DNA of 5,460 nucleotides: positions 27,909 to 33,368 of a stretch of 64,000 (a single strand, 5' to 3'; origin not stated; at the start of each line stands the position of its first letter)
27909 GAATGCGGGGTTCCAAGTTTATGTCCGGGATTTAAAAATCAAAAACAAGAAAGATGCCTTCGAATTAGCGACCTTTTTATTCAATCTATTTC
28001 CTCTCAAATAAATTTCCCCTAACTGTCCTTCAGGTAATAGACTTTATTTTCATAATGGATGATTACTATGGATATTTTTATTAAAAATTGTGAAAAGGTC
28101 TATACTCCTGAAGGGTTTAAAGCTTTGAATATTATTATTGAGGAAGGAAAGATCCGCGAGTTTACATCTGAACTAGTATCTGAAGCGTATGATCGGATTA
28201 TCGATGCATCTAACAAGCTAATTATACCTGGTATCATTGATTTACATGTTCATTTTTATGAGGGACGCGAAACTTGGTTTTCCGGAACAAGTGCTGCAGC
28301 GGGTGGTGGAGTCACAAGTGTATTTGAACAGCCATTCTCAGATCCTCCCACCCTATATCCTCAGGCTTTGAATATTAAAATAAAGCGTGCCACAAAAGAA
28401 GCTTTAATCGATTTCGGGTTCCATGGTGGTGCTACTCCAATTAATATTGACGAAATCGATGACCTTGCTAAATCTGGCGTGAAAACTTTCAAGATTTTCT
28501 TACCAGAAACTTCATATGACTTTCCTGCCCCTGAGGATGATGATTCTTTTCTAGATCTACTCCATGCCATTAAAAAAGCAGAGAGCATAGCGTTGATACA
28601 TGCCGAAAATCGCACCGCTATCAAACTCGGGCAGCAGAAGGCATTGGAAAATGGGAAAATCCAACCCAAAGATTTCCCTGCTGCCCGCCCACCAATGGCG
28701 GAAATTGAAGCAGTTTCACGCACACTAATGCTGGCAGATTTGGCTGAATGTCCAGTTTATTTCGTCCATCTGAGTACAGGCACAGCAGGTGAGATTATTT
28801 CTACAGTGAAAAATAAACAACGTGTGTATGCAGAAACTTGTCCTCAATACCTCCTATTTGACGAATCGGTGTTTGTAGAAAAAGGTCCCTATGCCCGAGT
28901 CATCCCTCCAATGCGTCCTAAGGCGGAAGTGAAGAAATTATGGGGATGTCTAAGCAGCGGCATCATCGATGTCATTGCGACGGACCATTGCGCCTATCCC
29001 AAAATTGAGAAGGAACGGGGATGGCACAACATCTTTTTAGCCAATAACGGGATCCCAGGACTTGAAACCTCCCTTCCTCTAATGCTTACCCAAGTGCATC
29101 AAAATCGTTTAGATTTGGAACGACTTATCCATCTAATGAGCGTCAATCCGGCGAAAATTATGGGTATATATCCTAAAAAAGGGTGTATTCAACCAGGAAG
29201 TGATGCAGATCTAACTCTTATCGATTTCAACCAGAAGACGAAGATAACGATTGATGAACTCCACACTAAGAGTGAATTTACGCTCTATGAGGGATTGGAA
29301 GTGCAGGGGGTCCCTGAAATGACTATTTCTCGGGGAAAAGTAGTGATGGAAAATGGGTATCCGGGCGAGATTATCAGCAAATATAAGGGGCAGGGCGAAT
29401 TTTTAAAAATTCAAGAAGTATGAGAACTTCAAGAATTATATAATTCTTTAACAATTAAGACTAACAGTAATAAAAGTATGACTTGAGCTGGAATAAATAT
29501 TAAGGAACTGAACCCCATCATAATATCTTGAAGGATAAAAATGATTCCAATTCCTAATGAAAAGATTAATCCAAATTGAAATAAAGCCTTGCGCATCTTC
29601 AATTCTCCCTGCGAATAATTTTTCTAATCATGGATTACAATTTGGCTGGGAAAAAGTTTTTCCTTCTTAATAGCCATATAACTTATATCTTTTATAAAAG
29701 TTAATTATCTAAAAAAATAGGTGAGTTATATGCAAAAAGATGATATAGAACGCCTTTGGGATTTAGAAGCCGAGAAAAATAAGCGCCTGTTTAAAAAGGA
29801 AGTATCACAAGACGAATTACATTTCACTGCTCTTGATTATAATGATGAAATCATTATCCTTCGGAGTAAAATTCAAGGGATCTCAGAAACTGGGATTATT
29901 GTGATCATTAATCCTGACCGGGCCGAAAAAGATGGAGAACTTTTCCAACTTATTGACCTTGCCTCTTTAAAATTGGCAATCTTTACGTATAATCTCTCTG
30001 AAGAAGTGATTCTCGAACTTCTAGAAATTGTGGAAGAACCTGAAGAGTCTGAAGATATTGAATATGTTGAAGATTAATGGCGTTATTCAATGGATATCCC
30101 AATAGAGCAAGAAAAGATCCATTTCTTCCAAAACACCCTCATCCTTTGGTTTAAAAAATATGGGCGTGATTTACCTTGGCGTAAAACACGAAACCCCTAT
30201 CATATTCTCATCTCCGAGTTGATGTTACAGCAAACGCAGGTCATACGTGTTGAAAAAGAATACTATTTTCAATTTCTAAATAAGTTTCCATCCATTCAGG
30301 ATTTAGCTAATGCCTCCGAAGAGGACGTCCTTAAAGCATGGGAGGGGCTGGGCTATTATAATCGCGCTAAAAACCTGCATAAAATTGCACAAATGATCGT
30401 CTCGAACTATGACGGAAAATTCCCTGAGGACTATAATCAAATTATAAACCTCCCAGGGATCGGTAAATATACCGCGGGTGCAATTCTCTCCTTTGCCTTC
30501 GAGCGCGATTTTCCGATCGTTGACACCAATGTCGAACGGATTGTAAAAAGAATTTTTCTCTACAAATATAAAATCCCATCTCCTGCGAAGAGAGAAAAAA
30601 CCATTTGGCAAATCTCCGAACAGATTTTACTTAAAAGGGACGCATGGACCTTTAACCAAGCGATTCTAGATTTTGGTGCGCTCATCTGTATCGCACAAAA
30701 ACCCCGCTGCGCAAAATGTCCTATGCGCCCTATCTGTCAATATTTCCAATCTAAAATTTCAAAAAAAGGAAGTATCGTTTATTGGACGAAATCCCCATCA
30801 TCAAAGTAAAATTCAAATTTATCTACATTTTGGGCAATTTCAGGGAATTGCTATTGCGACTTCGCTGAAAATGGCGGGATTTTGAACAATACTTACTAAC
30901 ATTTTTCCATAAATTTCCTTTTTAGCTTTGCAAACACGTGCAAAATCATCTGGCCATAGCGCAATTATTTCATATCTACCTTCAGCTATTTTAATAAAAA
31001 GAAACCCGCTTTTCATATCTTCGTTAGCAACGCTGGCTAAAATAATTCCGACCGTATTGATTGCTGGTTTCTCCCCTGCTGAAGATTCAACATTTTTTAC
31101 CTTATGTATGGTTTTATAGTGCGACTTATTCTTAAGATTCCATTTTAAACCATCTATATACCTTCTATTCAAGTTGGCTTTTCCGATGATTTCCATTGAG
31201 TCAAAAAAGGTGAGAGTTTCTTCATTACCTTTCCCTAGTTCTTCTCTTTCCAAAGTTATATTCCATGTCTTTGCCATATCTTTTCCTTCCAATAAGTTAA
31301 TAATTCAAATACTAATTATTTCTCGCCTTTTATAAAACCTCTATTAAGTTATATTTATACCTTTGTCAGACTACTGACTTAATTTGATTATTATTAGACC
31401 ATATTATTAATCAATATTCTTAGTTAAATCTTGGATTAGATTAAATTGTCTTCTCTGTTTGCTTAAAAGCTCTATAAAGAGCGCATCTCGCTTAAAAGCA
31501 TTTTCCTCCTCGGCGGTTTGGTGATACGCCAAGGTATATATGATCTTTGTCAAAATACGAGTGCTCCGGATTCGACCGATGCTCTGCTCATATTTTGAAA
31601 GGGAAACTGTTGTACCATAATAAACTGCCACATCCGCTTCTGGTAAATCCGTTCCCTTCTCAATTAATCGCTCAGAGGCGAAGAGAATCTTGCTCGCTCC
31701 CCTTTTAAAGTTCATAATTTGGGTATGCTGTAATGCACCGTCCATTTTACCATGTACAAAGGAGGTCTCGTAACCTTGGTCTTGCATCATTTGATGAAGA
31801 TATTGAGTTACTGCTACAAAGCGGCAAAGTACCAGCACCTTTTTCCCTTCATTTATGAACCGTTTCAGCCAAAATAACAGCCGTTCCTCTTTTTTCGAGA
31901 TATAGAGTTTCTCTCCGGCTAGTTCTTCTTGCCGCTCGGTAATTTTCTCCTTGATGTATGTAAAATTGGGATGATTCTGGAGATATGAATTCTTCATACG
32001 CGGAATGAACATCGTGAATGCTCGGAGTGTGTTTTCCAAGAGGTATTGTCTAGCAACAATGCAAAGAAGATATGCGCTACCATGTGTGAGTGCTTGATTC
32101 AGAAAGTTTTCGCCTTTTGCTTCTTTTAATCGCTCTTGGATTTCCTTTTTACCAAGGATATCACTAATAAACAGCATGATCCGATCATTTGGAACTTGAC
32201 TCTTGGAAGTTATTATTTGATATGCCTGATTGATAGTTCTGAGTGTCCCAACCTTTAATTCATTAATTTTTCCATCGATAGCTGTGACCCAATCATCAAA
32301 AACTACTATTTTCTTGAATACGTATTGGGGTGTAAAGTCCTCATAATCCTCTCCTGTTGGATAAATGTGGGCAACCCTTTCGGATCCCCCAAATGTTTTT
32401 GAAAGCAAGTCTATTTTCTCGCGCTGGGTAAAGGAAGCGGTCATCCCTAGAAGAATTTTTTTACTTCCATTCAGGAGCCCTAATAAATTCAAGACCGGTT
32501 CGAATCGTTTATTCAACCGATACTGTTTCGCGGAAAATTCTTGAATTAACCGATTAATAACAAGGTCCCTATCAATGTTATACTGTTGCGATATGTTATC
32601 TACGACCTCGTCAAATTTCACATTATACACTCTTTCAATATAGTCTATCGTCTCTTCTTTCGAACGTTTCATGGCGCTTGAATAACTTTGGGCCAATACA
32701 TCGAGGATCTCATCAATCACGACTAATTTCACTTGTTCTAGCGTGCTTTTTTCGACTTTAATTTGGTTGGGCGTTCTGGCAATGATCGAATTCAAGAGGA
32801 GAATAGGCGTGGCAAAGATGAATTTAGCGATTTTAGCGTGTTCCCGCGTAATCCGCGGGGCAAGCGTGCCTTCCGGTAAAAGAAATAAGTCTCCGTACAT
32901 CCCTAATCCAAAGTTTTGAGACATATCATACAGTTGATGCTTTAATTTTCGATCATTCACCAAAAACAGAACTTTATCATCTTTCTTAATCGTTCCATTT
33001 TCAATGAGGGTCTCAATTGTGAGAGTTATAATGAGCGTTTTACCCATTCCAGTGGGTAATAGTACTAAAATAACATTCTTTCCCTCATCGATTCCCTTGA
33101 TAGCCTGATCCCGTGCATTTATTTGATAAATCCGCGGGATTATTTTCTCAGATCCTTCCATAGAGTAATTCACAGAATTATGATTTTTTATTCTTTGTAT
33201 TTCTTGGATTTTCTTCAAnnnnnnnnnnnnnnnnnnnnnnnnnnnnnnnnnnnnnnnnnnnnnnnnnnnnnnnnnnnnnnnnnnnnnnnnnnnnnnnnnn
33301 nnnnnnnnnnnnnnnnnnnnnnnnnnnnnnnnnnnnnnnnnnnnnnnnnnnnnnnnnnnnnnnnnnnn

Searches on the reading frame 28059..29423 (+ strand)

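Call 71: search_protein_families(library=pfam, proteins=[window:28059-29423:+], max_evalue=0.00001)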
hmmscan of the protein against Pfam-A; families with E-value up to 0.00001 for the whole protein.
window:28059-29423:+ (454 aa): 2 families
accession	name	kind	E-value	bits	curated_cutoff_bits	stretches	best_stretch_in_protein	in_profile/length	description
PF01979.26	Amidohydro_1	-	5.7e-24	85.4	25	1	55-429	2-345/345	Amidohydrolase family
PF07969.17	Amidohydro_3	-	7.5e-15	55.8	29.7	1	349-429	405-471/472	Amidohydrolase family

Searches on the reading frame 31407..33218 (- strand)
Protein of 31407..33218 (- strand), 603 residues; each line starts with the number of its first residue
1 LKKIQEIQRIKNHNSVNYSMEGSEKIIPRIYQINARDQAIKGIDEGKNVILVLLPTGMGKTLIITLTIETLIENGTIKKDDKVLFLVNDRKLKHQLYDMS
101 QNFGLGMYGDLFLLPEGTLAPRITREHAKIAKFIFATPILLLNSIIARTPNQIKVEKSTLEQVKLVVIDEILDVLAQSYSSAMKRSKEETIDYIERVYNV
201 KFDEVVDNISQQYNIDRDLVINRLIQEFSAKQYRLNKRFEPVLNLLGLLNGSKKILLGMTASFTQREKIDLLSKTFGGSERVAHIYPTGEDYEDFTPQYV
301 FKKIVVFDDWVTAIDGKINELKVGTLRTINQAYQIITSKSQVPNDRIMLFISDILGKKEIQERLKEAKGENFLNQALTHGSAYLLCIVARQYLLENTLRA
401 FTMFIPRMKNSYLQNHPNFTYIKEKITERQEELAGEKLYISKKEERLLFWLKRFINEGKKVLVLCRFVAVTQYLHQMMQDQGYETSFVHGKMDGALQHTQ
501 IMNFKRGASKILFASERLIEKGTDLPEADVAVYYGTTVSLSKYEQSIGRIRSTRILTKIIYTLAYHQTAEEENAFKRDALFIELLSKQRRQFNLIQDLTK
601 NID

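Call 71: search_protein_families(library=pfam, proteins=[window:31407-33218:-], max_evalue=0.00001)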
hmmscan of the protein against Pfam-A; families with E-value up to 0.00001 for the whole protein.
window:31407-33218:- (603 aa): 3 families
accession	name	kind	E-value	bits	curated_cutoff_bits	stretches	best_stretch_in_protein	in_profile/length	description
PF04851.21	ResIII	-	1.1e-14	55.1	22.5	1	26-184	2-148/164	Type III restriction enzyme, res subunit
PF00271.37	Helicase_C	-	2.4e-14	54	23.5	1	451-550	6-106/110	Helicase conserved C-terminal domain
PF00270.35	DEAD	-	4.4e-13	49.7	26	1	37-185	5-140/167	DEAD/DEAH box helicase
